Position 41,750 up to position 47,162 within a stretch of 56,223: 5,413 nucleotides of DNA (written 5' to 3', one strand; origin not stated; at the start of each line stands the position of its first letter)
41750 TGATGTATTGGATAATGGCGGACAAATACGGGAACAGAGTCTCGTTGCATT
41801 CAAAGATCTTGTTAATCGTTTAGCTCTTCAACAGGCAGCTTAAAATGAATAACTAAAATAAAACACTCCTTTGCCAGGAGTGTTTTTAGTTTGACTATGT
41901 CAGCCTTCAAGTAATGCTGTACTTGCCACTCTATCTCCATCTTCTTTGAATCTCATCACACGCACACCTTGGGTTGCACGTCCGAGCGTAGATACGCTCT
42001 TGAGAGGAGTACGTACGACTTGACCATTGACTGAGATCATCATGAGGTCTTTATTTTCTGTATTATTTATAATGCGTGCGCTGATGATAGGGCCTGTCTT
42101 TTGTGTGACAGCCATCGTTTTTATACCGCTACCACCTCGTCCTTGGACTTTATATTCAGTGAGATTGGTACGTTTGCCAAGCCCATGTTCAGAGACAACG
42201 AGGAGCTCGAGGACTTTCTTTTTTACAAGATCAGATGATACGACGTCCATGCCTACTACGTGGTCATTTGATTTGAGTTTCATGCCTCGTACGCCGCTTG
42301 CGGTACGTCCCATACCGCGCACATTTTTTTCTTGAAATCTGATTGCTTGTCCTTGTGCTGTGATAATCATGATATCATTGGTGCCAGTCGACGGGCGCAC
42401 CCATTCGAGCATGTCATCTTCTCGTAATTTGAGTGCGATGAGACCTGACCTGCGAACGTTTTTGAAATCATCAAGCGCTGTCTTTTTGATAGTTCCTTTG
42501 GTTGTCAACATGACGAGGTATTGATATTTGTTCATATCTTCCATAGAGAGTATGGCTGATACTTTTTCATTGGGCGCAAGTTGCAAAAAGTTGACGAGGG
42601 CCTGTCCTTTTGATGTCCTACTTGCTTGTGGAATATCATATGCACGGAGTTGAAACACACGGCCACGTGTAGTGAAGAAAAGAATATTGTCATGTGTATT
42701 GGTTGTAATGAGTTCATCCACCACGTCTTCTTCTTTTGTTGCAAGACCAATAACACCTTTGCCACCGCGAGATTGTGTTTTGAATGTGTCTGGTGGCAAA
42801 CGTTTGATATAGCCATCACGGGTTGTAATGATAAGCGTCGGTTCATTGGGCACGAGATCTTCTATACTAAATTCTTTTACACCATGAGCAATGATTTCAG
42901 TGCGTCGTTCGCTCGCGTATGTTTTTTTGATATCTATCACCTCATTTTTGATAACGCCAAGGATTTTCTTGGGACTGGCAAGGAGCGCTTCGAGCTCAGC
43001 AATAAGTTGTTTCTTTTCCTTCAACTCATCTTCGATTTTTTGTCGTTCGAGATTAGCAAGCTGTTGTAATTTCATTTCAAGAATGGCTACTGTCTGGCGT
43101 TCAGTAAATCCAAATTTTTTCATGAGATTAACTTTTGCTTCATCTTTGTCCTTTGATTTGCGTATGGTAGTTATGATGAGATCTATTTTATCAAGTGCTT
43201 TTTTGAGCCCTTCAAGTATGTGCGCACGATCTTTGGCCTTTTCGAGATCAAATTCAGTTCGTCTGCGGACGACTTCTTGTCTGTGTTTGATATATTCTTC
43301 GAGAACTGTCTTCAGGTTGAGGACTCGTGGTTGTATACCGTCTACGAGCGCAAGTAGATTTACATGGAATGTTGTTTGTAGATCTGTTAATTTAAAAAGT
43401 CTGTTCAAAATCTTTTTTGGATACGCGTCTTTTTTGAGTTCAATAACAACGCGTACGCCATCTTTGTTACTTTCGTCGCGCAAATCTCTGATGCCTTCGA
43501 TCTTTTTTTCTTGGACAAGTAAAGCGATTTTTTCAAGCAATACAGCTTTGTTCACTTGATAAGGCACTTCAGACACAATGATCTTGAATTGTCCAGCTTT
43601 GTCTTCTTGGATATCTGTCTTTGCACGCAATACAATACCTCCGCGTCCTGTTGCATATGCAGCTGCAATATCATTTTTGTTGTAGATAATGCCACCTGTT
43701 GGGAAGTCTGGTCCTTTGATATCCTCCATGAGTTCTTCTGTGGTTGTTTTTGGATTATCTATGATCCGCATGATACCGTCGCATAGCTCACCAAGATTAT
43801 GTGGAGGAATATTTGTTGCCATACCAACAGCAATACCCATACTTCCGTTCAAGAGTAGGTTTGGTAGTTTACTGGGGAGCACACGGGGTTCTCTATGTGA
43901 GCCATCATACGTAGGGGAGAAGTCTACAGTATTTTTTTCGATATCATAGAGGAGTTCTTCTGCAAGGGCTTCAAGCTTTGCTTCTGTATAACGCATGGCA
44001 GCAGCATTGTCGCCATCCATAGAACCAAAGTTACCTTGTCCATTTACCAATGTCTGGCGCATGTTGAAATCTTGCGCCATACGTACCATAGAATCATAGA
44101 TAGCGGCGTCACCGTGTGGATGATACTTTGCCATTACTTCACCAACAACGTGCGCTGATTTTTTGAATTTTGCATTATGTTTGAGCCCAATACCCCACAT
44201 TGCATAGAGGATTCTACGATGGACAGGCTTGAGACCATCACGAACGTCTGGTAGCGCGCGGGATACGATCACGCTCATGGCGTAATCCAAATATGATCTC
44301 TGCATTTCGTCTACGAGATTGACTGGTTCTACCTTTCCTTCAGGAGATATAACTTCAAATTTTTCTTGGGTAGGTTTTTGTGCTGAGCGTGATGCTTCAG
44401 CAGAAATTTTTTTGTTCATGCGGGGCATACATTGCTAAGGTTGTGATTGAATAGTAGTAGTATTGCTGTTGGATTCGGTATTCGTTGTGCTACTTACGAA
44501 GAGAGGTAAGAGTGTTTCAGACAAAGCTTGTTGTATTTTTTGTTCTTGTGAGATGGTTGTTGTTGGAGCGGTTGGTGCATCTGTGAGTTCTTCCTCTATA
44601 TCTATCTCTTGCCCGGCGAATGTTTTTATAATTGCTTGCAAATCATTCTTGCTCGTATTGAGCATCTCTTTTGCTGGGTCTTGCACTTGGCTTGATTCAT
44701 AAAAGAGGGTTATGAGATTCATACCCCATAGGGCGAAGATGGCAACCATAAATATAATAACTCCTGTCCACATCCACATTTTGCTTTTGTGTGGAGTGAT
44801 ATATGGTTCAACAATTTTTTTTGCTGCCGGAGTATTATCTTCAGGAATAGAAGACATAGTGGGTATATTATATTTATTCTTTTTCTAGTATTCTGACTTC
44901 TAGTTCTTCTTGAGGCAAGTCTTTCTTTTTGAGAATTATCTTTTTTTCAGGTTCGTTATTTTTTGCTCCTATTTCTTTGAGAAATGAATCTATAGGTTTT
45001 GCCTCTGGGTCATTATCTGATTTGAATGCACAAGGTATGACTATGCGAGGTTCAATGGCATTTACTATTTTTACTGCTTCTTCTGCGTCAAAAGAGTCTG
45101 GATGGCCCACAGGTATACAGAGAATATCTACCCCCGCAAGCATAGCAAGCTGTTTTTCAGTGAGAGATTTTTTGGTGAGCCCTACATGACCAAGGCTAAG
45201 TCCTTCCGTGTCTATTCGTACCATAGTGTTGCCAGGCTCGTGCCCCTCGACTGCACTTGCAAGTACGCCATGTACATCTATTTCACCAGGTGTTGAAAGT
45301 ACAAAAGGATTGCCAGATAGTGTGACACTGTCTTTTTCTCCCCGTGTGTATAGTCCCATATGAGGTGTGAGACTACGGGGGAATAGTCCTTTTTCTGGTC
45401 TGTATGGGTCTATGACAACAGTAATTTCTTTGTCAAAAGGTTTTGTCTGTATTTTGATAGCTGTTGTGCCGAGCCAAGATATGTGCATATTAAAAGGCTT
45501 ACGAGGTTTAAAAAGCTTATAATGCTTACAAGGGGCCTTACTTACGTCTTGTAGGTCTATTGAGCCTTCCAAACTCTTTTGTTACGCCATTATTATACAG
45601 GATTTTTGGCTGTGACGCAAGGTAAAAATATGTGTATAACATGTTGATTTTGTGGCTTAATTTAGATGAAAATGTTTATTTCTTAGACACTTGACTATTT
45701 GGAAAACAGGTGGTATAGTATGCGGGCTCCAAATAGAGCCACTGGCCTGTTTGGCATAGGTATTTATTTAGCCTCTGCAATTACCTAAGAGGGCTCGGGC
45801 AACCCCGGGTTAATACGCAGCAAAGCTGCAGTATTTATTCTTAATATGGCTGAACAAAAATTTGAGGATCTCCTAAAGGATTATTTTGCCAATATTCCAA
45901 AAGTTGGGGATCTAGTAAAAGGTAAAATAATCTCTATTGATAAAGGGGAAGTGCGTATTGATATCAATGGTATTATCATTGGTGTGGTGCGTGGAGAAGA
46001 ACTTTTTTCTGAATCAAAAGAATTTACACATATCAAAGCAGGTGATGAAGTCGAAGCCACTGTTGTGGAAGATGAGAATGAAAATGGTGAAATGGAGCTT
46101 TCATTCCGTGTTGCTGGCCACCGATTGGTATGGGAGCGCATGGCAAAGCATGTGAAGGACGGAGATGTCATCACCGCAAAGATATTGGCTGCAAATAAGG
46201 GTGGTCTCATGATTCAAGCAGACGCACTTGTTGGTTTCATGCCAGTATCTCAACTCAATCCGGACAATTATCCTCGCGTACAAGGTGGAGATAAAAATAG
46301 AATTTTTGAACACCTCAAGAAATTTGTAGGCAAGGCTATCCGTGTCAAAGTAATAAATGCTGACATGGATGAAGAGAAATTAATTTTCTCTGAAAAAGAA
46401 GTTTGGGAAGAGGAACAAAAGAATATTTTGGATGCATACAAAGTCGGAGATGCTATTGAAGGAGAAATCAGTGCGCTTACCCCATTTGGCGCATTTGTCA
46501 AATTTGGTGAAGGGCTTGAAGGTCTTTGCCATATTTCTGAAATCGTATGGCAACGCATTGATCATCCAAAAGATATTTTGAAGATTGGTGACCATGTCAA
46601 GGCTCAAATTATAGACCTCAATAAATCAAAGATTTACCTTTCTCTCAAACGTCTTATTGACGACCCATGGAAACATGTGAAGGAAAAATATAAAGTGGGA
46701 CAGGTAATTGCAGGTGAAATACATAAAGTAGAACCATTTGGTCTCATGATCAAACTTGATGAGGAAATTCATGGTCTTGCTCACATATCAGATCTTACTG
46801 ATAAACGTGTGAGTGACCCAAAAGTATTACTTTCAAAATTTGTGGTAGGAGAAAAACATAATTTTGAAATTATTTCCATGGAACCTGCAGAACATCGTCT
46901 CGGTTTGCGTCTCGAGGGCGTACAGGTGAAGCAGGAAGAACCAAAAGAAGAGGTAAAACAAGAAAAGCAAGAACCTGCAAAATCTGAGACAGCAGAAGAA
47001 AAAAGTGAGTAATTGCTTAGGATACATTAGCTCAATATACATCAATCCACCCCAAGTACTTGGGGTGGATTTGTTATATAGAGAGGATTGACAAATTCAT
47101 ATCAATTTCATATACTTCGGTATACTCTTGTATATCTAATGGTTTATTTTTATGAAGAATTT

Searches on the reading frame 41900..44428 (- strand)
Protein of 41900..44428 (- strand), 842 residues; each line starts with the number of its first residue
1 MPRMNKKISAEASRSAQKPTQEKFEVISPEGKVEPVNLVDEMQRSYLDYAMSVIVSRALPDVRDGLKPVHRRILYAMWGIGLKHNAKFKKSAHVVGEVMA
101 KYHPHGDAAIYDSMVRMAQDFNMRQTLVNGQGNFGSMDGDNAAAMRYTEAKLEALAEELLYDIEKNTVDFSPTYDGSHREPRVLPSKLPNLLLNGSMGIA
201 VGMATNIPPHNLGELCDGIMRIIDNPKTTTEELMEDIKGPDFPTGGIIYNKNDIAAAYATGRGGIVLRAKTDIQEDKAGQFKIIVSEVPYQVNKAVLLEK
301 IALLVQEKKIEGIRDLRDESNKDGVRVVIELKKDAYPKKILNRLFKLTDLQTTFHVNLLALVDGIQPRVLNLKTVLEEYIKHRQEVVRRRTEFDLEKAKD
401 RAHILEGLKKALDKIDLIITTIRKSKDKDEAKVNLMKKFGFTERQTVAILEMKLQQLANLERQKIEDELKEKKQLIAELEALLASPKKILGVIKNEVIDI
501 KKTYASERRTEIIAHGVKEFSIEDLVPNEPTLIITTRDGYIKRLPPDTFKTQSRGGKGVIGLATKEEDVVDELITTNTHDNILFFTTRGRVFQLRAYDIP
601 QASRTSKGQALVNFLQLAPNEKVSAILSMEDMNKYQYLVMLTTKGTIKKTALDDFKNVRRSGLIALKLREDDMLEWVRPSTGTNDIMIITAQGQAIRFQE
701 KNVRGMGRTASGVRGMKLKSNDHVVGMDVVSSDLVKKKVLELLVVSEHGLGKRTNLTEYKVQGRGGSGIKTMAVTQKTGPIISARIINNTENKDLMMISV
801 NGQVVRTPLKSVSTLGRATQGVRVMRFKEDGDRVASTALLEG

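Call 69: search_protein_families(library=pfam, proteins=[window:41900-44428:-], max_evalue=0.001)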
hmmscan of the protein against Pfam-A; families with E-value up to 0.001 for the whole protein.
window:41900-44428:- (842 aa): 2 families
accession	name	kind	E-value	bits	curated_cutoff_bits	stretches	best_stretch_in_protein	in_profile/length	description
PF00521.26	DNA_topoisoIV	-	3e-164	547.4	31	1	57-496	1-430/432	DNA gyrase/topoisomerase IV, subunit A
PF03989.18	DNA_gyraseA_C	-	1.1e-71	236.5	27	6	685-731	2-48/48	DNA gyrase C-terminal domain, beta-propeller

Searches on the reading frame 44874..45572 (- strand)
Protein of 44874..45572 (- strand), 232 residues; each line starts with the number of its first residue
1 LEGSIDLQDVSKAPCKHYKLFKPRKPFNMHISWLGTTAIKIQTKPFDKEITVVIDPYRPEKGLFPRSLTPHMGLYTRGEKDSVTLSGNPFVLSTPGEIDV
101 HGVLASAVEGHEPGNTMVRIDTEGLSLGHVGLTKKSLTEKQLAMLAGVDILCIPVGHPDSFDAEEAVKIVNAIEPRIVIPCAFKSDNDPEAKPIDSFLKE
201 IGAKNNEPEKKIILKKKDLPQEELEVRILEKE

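Call 69: search_protein_families(library=pfam, proteins=[window:44874-45572:-], max_evalue=0.001)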
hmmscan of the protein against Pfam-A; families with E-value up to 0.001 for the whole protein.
window:44874-45572:- (232 aa): 1 family
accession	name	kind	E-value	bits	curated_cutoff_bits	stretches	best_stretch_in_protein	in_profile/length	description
PF13483.12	Lactamase_B_3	-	4.9e-21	75.8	24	1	31-181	2-159/160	Beta-lactamase superfamily domain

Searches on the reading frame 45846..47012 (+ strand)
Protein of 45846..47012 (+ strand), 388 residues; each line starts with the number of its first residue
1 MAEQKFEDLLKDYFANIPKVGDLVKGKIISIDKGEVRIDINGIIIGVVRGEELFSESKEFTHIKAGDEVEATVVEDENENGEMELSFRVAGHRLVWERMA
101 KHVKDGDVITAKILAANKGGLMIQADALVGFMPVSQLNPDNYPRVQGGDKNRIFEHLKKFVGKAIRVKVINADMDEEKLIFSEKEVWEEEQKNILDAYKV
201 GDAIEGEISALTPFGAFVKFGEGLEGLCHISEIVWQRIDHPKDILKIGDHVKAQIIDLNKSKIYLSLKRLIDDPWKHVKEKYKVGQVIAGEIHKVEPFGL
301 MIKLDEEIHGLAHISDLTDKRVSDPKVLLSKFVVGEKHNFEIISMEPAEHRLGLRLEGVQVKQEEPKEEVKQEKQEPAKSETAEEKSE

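Call 70: search_protein_families(library=pfam, proteins=[window:45846-47012:+], max_evalue=0.001)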
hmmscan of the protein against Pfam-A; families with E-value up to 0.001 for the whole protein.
window:45846-47012:+ (388 aa): 3 families
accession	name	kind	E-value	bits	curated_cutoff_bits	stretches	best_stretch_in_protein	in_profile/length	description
PF00575.29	S1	-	2.1e-40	137.4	22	4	199-267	3-71/74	S1 RNA binding domain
PF23459.1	S1_RRP5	-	1.4e-12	48.4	27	1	283-351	2-67/72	RRP5 S1 domain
PF21710.3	Spt6_S1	-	0.00094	19.9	27.5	0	222-265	38-82/91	Spt6, S1/OB domain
